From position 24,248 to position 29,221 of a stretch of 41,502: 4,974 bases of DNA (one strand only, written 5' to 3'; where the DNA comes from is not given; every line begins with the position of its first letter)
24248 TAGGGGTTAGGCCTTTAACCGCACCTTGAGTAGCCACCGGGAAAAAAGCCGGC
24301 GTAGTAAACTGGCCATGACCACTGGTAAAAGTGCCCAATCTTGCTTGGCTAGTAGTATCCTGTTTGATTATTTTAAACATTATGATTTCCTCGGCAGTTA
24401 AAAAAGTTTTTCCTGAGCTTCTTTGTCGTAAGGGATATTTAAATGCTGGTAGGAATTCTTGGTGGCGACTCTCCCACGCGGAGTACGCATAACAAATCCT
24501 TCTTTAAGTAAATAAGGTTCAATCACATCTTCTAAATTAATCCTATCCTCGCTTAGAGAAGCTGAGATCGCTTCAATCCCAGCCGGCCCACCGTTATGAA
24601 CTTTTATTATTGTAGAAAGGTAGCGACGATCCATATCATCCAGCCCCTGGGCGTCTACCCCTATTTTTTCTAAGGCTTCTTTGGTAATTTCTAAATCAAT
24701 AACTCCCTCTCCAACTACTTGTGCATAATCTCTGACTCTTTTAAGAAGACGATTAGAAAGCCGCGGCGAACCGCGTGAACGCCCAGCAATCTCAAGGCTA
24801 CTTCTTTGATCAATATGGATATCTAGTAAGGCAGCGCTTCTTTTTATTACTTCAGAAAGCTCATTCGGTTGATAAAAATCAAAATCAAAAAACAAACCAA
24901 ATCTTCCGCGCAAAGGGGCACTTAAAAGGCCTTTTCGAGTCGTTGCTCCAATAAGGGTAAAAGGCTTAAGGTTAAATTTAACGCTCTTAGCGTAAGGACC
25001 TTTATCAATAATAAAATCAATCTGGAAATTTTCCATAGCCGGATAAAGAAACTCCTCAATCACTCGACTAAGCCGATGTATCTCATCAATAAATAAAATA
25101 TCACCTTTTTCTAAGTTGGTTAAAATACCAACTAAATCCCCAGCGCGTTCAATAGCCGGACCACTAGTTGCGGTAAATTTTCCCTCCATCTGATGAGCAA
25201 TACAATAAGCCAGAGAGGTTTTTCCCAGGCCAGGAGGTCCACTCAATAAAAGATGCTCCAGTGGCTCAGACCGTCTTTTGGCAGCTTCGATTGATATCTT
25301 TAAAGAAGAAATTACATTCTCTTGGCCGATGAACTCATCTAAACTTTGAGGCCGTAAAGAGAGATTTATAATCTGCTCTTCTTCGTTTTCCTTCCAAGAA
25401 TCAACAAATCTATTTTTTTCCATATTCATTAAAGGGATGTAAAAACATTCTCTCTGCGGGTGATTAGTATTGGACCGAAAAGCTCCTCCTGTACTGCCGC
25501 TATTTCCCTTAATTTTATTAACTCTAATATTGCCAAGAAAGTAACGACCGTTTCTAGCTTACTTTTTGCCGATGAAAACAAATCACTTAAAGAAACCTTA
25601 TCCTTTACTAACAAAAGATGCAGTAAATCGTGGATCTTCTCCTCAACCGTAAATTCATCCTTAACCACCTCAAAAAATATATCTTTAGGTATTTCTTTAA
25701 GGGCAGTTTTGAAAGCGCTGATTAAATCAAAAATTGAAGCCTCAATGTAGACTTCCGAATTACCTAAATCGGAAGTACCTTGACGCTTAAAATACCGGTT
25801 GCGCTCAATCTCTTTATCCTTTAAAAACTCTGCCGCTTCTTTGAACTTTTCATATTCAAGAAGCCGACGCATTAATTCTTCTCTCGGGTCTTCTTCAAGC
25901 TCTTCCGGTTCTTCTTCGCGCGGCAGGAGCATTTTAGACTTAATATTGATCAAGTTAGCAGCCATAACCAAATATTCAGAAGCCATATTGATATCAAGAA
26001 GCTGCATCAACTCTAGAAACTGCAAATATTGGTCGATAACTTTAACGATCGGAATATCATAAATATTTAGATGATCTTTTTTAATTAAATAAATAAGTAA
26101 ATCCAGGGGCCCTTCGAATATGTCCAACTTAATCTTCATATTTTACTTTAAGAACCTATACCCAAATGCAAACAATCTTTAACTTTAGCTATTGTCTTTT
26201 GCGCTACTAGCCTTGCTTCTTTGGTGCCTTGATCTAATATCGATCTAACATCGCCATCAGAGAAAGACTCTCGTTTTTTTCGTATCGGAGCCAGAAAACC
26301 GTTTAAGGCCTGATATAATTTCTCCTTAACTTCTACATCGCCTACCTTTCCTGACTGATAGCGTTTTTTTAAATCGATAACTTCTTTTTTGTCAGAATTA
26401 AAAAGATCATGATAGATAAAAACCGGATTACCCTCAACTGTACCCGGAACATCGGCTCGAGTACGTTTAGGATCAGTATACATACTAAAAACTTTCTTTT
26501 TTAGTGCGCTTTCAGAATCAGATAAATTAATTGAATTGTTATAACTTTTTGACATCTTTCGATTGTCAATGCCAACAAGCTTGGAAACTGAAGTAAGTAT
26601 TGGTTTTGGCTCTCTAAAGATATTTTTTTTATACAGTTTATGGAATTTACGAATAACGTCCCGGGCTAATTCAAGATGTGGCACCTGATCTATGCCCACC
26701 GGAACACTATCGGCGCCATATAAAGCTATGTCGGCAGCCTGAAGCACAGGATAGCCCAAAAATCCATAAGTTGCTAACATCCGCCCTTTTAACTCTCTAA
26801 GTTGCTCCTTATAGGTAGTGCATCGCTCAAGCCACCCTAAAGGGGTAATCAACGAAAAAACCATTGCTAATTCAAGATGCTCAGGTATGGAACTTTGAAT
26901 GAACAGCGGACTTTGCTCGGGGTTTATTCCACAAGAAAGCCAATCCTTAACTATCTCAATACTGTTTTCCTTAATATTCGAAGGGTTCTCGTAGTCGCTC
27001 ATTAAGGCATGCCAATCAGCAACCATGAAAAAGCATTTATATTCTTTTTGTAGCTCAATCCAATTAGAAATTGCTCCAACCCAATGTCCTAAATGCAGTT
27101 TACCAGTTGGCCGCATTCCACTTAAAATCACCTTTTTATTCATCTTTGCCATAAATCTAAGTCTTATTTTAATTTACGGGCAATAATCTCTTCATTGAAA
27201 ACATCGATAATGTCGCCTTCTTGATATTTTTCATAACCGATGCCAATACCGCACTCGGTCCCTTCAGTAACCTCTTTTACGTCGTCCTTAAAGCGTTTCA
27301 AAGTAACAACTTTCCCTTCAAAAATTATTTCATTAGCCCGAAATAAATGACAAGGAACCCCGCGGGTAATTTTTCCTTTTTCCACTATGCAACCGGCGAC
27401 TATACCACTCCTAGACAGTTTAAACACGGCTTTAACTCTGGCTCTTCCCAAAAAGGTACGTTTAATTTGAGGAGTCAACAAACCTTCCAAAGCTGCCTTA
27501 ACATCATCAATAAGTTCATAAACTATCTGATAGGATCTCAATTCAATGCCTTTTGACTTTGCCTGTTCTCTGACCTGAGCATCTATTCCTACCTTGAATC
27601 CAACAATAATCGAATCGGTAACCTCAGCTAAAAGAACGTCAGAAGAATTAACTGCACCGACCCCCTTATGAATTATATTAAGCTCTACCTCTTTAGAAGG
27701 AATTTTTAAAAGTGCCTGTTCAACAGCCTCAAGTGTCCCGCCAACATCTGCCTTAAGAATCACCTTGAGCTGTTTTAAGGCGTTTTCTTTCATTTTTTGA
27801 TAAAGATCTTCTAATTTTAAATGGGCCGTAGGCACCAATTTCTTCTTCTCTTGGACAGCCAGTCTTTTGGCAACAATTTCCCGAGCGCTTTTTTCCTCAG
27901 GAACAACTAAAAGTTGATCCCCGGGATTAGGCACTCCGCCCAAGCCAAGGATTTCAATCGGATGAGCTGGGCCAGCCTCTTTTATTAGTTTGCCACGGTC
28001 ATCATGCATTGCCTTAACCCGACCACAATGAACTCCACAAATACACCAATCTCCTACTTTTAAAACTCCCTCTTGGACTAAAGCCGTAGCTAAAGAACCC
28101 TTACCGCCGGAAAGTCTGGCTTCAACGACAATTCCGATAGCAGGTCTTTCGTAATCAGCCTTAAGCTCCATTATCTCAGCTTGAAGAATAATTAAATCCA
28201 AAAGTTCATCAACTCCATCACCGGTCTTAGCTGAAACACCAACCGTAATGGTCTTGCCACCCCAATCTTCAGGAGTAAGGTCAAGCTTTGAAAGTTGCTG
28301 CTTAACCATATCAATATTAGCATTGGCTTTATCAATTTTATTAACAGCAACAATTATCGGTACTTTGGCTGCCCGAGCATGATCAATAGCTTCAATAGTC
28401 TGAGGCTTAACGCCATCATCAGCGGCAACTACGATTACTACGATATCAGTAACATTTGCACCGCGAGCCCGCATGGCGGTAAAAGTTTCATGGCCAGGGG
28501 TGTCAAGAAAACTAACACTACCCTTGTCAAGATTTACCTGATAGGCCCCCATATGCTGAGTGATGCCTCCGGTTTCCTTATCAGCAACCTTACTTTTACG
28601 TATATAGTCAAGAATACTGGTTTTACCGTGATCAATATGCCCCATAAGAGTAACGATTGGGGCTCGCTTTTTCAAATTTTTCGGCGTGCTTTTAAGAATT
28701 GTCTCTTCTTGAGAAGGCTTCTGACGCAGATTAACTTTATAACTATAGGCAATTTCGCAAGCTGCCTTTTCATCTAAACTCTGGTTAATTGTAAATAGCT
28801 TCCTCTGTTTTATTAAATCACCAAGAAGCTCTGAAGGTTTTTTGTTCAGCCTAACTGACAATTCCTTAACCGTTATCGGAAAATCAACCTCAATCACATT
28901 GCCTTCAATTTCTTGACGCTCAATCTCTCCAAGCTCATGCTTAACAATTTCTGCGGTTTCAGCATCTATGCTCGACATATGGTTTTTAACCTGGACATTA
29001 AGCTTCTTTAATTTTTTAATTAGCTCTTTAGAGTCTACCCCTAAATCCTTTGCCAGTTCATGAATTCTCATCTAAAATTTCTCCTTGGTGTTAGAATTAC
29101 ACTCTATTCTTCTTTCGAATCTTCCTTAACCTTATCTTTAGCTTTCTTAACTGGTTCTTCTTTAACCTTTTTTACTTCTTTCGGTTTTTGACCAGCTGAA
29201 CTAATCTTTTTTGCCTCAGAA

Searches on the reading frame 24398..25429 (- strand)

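Call 32: search_protein_families(library=pfam, max_evalue=0.00001, proteins=[window:24398-25429:-])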
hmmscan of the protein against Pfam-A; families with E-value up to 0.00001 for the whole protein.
window:24398-25429:- (343 aa): 6 families
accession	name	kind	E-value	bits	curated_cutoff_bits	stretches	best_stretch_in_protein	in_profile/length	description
PF05496.18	RuvB_N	-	1.1e-70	237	27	1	25-180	1-156/159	Holliday junction DNA helicase RuvB P-loop domain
PF17864.7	AAA_lid_4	-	7.4e-28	96.6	27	1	186-259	1-74/74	RuvB AAA lid domain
PF05491.19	RuvB_C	-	4.4e-25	87.9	24.7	1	261-331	2-72/72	RuvB C-terminal winged helix domain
PF00004.35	AAA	-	8.6e-20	72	21.2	1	60-183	1-129/131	ATPase family associated with various cellular activities (AAA)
PF07728.20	AAA_5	-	6.5e-08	33.1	22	1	59-177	1-139/139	AAA domain (dynein-related subfamily)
PF13191.12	AAA_16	-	2.2e-06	28.7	32.6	0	32-85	1-53/167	AAA ATPase domain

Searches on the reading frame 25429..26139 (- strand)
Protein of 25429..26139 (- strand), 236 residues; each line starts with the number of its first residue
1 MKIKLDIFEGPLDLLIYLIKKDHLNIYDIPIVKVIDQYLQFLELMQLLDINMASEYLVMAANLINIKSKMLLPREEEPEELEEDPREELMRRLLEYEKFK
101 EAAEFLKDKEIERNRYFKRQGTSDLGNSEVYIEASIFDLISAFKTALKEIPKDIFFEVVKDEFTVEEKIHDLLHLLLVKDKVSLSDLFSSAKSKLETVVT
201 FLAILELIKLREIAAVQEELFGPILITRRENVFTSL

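Call 32: search_protein_families(library=pfam, max_evalue=0.00001, proteins=[window:25429-26139:-])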
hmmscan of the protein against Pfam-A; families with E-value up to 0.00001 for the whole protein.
window:25429-26139:- (236 aa): 1 family
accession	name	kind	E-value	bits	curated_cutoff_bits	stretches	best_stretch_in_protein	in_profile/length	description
PF02616.19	SMC_ScpA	-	2.5e-43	149.2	24.6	1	18-227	1-230/232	Segregation and condensation protein ScpA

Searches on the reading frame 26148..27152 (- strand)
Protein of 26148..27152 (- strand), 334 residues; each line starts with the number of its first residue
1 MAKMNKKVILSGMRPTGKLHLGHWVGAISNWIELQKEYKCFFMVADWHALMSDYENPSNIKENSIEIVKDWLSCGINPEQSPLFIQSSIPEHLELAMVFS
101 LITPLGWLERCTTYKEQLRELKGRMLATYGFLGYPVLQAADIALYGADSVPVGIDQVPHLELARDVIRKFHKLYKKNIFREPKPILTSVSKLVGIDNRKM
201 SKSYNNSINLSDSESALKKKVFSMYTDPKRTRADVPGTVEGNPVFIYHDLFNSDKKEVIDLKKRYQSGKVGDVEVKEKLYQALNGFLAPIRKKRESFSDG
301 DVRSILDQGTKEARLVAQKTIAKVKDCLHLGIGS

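Call 32: search_protein_families(library=pfam, max_evalue=0.00001, proteins=[window:26148-27152:-])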
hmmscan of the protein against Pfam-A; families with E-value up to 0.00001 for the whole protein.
window:26148-27152:- (334 aa): 1 family
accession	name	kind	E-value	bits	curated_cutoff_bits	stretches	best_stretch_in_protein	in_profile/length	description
PF00579.31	tRNA-synt_1b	-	9.2e-69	232.4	21.1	1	8-287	7-291/292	tRNA synthetases class I (W and Y)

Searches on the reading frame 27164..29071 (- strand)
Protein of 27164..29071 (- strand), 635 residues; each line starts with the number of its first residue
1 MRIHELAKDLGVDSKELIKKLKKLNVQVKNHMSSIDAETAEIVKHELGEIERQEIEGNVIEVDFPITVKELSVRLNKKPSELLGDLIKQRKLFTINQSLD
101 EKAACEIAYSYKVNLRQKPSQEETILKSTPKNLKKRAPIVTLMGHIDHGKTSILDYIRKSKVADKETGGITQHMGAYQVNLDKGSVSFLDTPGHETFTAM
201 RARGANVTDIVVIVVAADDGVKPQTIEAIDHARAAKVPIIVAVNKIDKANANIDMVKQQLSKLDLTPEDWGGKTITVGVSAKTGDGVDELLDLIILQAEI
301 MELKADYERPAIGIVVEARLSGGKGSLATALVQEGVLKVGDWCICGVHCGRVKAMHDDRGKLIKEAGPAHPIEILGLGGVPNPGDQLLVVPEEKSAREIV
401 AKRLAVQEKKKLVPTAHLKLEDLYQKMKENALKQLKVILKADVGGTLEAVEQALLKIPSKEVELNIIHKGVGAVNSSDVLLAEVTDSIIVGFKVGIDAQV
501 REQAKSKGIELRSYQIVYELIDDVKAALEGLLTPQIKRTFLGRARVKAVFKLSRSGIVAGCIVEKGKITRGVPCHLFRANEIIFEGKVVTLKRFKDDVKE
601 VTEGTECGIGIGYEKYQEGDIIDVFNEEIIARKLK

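Call 32: search_protein_families(library=pfam, max_evalue=0.00001, proteins=[window:27164-29071:-])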
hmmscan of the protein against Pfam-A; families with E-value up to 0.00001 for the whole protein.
window:27164-29071:- (635 aa): 6 families
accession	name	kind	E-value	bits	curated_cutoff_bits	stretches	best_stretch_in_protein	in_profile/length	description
PF11987.13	IF-2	-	2.8e-36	124.4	27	1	411-525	3-117/117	Translation-initiation factor 2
PF00009.33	GTP_EFTU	-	2e-34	119.3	26.5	1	136-296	2-184/188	Elongation factor Tu GTP binding domain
PF04760.21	IF2_N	-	1.8e-23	82.5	25.3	1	1-48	4-51/53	Translation initiation factor IF-2, N-terminal region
PF22042.2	EF-G_D2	-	6.6e-22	77.9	27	1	310-389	1-83/84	Elongation factor G domain 2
PF01926.29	MMR_HSR1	-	7.8e-11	42.5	21.9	1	140-245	2-113/113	50S ribosome-binding GTPase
PF00025.27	Arf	-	1.6e-06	28.2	22.3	0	134-294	12-170/174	ADP-ribosylation factor family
